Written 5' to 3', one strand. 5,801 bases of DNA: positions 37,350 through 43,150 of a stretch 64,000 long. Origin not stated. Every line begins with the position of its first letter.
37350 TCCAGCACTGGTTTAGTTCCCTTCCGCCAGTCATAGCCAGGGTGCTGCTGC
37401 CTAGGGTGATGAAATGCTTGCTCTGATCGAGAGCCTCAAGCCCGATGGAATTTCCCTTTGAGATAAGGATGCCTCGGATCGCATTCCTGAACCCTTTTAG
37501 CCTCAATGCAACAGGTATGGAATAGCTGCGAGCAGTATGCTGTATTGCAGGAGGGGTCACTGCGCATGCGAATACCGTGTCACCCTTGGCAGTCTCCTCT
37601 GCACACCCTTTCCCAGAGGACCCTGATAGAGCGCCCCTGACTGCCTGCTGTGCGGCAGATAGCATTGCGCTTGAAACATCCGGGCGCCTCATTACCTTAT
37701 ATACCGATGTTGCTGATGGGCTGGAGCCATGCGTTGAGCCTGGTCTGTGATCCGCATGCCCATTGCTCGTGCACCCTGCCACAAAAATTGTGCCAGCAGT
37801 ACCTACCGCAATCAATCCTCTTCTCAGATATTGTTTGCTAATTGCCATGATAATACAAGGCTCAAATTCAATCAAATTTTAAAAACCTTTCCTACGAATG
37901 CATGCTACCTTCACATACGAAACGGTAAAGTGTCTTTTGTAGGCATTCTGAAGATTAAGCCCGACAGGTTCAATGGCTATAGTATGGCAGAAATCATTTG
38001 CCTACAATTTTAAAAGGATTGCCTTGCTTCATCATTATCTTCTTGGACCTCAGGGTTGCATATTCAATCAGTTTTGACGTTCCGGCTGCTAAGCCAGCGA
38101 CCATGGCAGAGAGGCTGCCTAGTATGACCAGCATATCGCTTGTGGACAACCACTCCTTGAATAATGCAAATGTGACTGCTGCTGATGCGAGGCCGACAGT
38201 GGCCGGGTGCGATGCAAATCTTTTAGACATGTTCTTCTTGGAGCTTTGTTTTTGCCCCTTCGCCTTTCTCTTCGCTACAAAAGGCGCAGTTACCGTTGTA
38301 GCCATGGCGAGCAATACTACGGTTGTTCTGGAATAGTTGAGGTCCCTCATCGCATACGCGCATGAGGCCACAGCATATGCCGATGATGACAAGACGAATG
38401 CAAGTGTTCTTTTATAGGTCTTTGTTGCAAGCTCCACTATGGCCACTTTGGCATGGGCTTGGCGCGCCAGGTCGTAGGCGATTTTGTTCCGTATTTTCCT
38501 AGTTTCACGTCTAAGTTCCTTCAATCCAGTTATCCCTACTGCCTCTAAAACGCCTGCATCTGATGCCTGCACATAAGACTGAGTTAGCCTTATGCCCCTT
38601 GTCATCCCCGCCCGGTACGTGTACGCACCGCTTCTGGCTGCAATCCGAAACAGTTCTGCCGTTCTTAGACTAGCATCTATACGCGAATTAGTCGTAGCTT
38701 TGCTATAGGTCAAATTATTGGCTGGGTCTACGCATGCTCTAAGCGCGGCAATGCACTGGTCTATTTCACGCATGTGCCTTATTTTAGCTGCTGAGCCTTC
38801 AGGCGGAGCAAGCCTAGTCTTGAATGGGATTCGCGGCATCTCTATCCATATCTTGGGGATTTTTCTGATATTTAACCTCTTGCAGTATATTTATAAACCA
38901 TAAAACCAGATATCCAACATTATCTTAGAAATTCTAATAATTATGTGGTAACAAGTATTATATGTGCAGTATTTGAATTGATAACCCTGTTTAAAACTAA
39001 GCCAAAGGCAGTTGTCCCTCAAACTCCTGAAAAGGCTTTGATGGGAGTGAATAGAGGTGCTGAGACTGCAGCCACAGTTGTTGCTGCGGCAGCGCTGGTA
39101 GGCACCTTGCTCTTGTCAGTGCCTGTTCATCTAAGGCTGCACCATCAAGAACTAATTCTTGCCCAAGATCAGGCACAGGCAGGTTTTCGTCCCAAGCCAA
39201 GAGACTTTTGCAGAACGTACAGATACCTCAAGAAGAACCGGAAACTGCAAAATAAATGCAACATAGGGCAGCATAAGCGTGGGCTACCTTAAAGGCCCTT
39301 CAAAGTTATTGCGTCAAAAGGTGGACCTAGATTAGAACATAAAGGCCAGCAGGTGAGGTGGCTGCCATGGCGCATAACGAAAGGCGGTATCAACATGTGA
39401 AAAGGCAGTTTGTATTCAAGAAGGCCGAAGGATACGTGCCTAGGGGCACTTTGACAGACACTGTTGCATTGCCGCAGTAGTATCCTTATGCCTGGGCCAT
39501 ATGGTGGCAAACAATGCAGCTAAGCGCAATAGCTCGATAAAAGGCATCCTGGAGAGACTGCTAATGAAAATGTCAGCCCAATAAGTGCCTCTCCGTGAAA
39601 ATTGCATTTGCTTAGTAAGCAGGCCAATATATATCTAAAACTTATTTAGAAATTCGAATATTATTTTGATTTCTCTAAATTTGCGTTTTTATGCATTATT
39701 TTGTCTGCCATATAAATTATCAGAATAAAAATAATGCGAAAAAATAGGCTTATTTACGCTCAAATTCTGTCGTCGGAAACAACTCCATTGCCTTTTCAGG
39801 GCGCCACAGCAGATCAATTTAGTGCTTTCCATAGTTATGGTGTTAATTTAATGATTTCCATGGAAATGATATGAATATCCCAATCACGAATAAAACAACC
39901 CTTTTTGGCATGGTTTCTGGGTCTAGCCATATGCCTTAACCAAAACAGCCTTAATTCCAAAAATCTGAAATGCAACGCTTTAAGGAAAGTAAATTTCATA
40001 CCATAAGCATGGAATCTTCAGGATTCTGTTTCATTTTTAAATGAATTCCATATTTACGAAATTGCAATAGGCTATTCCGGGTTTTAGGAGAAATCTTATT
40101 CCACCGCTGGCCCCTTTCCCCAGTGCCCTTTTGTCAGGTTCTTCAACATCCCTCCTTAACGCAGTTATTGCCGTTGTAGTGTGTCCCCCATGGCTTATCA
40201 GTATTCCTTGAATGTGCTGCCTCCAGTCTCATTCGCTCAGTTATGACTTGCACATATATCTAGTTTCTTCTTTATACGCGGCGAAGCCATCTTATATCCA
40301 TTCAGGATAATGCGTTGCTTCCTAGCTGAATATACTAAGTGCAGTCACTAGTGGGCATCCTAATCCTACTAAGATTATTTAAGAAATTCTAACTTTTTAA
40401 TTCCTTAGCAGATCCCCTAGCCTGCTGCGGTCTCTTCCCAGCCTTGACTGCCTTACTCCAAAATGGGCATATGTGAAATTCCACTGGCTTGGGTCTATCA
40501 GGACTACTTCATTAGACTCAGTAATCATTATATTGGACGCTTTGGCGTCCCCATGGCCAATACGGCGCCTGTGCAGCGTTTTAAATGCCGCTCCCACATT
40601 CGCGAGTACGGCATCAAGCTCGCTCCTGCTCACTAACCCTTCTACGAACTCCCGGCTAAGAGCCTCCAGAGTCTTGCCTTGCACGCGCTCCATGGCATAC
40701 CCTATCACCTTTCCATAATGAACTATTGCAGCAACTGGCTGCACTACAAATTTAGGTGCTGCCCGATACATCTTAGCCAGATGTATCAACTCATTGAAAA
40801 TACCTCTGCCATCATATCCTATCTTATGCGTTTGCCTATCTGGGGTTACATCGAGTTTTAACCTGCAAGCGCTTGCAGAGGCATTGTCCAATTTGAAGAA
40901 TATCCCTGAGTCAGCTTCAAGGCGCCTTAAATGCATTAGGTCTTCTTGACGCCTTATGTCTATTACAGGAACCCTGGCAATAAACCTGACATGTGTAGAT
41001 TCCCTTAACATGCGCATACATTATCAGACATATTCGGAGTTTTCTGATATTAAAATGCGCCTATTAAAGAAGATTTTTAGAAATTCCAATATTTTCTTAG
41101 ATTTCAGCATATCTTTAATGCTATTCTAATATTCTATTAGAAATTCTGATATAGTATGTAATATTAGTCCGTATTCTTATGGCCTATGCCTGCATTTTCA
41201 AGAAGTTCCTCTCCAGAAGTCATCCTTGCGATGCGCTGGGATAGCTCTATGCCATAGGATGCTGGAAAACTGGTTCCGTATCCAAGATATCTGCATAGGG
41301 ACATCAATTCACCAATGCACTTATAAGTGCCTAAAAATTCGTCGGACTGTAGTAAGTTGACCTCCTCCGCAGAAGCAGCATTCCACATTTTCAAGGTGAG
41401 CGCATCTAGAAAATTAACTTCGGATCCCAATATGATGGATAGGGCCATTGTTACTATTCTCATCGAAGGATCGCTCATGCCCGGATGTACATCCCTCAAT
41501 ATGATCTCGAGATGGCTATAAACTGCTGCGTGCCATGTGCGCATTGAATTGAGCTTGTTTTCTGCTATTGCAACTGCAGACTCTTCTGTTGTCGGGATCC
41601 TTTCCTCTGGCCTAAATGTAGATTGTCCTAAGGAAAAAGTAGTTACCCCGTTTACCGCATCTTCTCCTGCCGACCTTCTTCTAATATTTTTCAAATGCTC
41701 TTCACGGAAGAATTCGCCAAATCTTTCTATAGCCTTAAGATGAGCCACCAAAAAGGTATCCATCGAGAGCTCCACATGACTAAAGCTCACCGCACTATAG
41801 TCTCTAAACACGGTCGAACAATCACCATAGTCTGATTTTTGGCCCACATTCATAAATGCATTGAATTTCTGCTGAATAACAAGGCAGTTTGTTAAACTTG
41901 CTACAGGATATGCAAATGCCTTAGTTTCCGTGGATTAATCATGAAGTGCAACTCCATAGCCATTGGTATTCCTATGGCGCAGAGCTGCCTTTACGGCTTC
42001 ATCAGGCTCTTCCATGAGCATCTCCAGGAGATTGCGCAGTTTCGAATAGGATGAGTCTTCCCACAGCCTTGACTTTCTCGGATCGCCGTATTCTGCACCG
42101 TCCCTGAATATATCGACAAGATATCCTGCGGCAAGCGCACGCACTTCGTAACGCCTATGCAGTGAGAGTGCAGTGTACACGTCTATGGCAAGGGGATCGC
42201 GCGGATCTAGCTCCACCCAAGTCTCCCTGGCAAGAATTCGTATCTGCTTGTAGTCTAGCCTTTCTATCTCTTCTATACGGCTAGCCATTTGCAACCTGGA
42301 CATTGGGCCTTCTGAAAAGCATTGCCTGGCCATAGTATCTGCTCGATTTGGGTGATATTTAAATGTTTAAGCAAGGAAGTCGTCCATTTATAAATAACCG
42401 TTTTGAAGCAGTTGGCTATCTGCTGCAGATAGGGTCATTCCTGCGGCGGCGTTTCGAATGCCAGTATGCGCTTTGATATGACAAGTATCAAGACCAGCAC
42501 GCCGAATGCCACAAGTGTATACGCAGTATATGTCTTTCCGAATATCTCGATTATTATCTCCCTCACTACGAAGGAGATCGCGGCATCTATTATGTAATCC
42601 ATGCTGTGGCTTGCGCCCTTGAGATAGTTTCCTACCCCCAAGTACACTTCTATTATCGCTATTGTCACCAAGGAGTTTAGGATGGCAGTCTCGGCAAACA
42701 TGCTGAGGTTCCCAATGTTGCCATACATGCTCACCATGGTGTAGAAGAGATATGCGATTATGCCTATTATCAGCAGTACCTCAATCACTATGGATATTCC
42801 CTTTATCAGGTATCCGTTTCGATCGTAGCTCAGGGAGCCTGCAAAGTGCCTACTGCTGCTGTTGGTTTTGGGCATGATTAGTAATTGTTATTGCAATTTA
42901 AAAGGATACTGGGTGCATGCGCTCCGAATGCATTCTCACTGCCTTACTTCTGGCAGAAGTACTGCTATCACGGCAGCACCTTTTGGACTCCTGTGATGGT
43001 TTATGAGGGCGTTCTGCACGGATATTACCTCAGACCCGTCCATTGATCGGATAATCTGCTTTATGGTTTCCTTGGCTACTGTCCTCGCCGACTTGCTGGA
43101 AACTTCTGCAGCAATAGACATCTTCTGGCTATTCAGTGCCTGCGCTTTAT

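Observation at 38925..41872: Six copies of an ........-centred palindrome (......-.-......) at ~700-730 bp intervals, bracketing genes like cassette boundaries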

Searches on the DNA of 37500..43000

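Call 11: search_rna_families(source=window, start=37500, end=43000, threshold=evalue, max_evalue=1)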
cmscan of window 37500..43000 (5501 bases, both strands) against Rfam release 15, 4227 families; matches with E-value up to 1: 1.
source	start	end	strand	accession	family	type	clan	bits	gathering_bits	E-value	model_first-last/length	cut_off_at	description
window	41006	41113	-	RF02326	TtnuHACA19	Gene; snRNA; snoRNA; HACA-box;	-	27.1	100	0.46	1-121/121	no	Tetrahymena snoRNA TtnuHACA19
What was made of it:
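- Rfam finds nothing (call 11).
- Tried and rejected: Rfam at E up to 1 gave only a chance snoRNA hit (call 11).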

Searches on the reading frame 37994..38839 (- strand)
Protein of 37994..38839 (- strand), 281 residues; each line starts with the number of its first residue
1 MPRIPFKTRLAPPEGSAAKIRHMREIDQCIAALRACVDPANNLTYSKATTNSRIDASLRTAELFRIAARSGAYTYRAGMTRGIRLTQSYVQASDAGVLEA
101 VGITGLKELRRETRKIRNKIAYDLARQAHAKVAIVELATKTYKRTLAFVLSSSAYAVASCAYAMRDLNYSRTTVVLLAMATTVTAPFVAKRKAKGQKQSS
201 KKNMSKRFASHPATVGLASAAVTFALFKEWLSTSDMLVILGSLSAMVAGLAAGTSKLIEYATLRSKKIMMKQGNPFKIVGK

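Call 7: search_protein_families(library=pfam, proteins=[window:37994-38839:-], max_evalue=0.1)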
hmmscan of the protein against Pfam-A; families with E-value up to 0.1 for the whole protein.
window:37994-38839:- (281 aa): 1 family
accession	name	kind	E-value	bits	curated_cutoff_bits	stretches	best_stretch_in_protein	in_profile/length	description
PF18142.6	SLATT_fungal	-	0.055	14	26.5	1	168-204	44-78/121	SMODS and SLOG-associating 2TM effector domain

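Call 19: find_encoding_contigs(protein=window:37994-38839:-, flank=6000, max_places=10)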
Protein window:37994-38839:- (281 aa): 14 contigs read that carry it; 8 places shown.
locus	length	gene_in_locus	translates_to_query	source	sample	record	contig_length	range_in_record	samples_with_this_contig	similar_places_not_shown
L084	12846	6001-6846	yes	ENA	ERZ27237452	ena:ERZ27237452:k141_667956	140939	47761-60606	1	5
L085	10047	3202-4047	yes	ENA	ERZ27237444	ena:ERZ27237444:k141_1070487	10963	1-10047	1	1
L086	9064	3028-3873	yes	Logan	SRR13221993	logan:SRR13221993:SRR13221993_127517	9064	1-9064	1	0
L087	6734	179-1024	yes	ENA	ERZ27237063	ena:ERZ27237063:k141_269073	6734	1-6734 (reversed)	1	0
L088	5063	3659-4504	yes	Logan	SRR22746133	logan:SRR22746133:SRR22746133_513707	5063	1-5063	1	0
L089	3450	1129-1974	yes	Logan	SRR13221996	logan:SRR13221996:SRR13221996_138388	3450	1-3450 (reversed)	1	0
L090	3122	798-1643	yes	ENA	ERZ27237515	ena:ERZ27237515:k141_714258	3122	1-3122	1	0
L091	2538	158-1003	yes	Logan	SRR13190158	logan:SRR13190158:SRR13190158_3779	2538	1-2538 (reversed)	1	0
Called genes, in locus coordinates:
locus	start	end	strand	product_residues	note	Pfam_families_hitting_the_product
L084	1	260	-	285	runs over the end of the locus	PF01040:UbiA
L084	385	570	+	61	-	-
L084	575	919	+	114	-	-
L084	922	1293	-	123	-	-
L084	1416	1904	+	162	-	-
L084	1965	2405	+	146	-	PF06146:PsiE (weak)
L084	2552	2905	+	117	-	-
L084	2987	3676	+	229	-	-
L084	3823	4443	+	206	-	PF00069:Pkinase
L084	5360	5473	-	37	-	-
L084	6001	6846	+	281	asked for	-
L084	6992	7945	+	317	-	-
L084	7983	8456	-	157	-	PF00578:AhpC-TSA, PF08534:Redoxin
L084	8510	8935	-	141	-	-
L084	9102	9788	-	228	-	PF00230:MIP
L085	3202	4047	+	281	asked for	-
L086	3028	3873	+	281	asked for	-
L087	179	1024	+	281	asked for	-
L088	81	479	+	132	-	-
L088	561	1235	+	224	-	-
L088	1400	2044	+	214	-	-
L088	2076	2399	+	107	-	-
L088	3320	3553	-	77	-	-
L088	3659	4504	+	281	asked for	-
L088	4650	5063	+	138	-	?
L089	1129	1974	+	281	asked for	-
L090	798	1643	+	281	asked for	-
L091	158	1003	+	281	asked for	-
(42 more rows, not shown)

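Call 26: search_protein_families(library=pfam, proteins=[L088:2076-2399:+, L088:1400-2044:+, L088:561-1235:+, L088:81-479:+], max_evalue=0.1)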
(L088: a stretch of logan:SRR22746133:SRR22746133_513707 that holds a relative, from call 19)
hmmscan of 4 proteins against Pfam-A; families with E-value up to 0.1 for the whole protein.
L088:2076-2399:+ (107 aa): 4 families
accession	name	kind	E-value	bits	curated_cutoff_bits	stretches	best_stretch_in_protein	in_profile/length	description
PF08281.18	Sigma70_r4_2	-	0.0001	22.3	25.7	1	73-100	27-54/54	Sigma-70, region 4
PF04545.22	Sigma70_r4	-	0.00022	21.1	24.1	1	33-101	2-49/50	Sigma-70, region 4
PF13412.12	HTH_24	-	0.018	15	21.9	1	69-92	14-37/48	Winged helix-turn-helix DNA-binding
PF13404.12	HTH_AsnC-type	-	0.039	14.2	27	1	71-89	16-34/42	AsnC-type helix-turn-helix domain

L088:1400-2044:+ (214 aa): 4 families
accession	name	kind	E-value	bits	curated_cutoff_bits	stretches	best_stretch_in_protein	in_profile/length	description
PF01636.29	APH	-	0.019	15.2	23.2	1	137-182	146-193/239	Phosphotransferase enzyme family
PF01163.29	RIO1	-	0.025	14.6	22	1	138-184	103-149/187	RIO domain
PF06176.17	WaaY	-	0.044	13.9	20.3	1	142-208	138-195/229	Lipopolysaccharide core biosynthesis protein (WaaY)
PF00069.31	Pkinase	-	0.078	12.8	31.7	1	115-182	76-141/263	Protein kinase domain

L088:561-1235:+ (224 aa): 0 families

L088:81-479:+ (132 aa): 0 families

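Call 32: find_homologous_proteins(query=L088:2076-2399:+, max_evalue=0.01)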
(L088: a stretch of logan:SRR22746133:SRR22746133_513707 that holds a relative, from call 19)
Query L088:2076-2399:+ (107 aa): 1 proteins with E <= 0.01 among 6 candidates.
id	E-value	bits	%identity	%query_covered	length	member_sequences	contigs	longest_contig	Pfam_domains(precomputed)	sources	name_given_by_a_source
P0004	1.3e-61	223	100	100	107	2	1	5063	-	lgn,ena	-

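Call 34: list_cluster_members(proteins=[P0004, P0003, P0002, P0001])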
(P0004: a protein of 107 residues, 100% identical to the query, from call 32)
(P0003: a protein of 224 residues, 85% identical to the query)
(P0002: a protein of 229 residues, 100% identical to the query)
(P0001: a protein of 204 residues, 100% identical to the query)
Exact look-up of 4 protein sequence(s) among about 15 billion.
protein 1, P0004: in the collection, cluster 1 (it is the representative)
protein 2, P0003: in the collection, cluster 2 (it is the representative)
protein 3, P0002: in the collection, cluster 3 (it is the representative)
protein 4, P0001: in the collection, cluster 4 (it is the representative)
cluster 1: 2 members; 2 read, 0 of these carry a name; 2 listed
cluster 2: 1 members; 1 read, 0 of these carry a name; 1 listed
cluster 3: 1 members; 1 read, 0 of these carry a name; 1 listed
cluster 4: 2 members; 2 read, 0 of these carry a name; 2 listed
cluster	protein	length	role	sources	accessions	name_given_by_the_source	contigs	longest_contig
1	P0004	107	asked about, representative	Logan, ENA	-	-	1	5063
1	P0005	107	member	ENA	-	-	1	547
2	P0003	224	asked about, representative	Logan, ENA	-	-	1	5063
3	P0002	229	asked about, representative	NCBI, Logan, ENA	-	-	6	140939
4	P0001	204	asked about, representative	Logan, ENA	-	-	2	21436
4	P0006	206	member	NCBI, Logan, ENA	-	-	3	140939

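Call 35: find_encoding_contigs(protein=P0004, flank=10000, max_places=10)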
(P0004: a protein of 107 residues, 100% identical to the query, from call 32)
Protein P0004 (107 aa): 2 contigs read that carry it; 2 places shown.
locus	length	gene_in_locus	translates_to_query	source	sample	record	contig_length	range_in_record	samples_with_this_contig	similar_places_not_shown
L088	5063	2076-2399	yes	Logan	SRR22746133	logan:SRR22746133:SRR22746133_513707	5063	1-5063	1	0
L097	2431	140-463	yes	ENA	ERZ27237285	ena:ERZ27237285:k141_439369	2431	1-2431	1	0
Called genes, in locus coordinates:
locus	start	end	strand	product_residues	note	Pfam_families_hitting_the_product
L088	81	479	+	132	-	-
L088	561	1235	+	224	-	-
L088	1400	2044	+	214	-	-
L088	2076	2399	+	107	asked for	-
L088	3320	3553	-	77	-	-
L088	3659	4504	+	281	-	-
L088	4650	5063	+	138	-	?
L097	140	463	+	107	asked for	-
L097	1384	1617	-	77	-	-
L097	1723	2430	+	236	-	?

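Call 38: search_protein_representatives(protein=P0004)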
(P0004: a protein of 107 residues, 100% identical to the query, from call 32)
Query: 107 residues. Proteins with E-value up to 0.001 (for the whole library): 2; up to 1e-10: 1; up to 1e-30: 1. The best 2 are listed.
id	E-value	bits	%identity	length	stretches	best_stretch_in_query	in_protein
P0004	4.0e-62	222.6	100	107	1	1-107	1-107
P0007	6.1e-04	36.5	37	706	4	54-102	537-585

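Call 42: predict_structure(protein=P0004)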
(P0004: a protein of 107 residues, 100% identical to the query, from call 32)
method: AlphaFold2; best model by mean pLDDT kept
length: 107 residues; sequences in the alignment: 1
mean_pLDDT: 52.5   pTM: 0.41
mean pLDDT of the five models: 52.5, 50.9, 49.5, 45.4, 44.8
residues with pLDDT >= 90: 0; 70-90: 2; 50-70: 62; < 50: 43
segments of 3 or more residues with pLDDT < 50: 1-33, 38-43, 105-107
pLDDT, mean of each block of 10 residues (from residue 1): 39 41 43 48 51 55 55 60 68 66 52
secondary structure, 60 per line:
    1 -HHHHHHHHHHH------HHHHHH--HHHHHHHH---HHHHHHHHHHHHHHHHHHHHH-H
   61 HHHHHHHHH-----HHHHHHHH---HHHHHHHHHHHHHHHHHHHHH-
elements in order: H2-12 H19-24 H27-34 H38-58 H60-69 H75-82 H86-106
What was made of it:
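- The model is all-helical (call 42). The protein has no detectable relatives (calls 32, 38) and its model has low confidence (pLDDT 52; call 42).
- Tried and rejected: Mean pLDDT was 52 (call 42), too low for a fold search.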

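Call 58: search_protein_families(library=pfam, proteins=[P0007], max_evalue=0.01)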
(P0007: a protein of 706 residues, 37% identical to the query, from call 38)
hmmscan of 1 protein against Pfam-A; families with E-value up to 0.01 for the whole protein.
P0007 (706 aa): 4 families
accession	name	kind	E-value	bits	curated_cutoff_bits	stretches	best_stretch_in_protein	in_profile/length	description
PF00041.27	fn3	-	2.5e-28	98.5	25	2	52-137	1-82/84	Fibronectin type III domain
PF25788.1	Ig_Rha78A_N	-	9.4e-14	52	27.4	0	65-140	18-101/105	Rha78A-like, N-terminal immunoglobulin domain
PF16656.11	Pur_ac_phosph_N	-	1.1e-07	32.7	30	1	89-140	46-93/93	Purple acid Phosphatase, N-terminal domain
PF16655.11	PhoD_N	-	1.9e-07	32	30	0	95-125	51-80/90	PhoD-like phosphatase, N-terminal domain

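Call 59: search_solved_structures(query=P0004, max_evalue=1, show_alignments=2)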
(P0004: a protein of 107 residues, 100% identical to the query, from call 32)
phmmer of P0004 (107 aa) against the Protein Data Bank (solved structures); distinct sequences matched with E-value up to 1: 1.
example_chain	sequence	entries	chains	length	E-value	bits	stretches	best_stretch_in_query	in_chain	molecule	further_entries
3bqy_A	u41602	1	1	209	0.87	13.6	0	28-82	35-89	Putative TetR family transcriptional regulator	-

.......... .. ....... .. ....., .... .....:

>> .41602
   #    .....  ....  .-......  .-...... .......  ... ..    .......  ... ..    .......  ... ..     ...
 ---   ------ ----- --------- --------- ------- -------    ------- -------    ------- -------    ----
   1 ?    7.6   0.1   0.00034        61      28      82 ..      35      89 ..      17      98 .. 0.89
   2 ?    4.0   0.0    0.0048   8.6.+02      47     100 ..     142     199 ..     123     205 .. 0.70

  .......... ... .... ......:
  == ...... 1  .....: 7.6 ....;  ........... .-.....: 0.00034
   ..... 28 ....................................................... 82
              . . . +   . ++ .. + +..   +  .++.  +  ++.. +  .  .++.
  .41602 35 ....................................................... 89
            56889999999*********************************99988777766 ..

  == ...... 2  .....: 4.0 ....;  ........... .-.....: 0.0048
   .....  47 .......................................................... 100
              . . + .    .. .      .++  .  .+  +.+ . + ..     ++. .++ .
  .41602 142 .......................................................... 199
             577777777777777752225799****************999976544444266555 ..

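Call 60: search_protein_families(library=phrogs, proteins=[window:37994-38839:-, P0004], max_evalue=0.01)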
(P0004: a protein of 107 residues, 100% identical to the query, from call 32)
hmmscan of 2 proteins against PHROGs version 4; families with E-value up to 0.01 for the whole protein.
window:37994-38839:- (281 aa): 0 families

P0004 (107 aa): 0 families

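Call 61: search_protein_families(library=padloc, proteins=[window:37994-38839:-, P0004], max_evalue=0.01)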
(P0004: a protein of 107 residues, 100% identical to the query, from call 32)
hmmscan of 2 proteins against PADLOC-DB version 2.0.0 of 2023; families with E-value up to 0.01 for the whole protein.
window:37994-38839:- (281 aa): 1 family
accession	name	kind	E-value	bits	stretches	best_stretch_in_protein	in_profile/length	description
PDLC01993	RtcR--CARF_AAA_HTH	-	0.0034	13.9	1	108-207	356-451/523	-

P0004 (107 aa): 1 family
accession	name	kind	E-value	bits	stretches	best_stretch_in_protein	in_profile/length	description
PDLC04133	mad1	-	0.0052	15.1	1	70-96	3-29/60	mads_1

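Call 62: search_protein_families(library=ncbifam, proteins=[window:37994-38839:-, P0004], max_evalue=0.01)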
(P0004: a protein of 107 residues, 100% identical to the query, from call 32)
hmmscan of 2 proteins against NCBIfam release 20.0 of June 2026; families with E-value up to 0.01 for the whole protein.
window:37994-38839:- (281 aa): 1 family
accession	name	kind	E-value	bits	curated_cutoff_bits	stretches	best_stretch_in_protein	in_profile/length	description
NF041275.1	MurL_Xanthmoales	equivalog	0.0039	15.8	700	1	55-141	55-140/447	UDP-N-acetyl-alpha-D-muramoyl-L-alanyl-L-glutamate epimerase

P0004 (107 aa): 5 families
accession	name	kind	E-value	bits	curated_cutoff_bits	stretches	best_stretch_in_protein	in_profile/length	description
TIGR02937.1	sigma70-ECF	superfamily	8.9e-05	22.2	42.9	1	26-102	108-163/165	sigma-70 family RNA polymerase sigma factor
NF009177.0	PRK12525.1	subfamily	0.00099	19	266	1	66-104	128-166/168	RNA polymerase sigma factor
TIGR02983.1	SigE-fam_strep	subfamily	0.0026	17.7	141.55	0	73-105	127-159/162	SigE family RNA polymerase sigma factor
TIGR02984.1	Sig-70_plancto1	subfamily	0.0029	17.2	183.75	0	72-104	156-188/189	RNA polymerase sigma-70 factor, Planctomycetaceae-specific subfamily 1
NF009175.0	PRK12523.1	equivalog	0.0052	16.8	271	1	63-102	126-165/172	RNA polymerase sigma factor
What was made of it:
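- On Operator array of a dimeric HTH regulator: A candidate exists only by adjacency and by sub-threshold HTH matches (calls 26, 62).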

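Call 80: find_encoding_contigs(protein=P0005, flank=5000, max_places=5)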
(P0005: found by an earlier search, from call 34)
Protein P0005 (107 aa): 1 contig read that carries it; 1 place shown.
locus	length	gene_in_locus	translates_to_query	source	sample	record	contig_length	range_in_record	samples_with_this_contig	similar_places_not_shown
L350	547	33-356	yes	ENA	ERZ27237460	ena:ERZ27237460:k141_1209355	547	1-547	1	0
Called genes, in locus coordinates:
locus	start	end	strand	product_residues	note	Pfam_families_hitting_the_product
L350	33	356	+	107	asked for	PF04545:Sigma70_r4 (faint)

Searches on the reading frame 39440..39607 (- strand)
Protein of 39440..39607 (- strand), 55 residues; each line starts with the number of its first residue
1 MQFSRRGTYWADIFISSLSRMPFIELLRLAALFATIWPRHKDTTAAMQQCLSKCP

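Call 26: search_protein_families(library=pfam, proteins=[window:39440-39607:-], max_evalue=0.1)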
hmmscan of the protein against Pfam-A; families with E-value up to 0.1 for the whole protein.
window:39440-39607:- (55 aa): 0 families
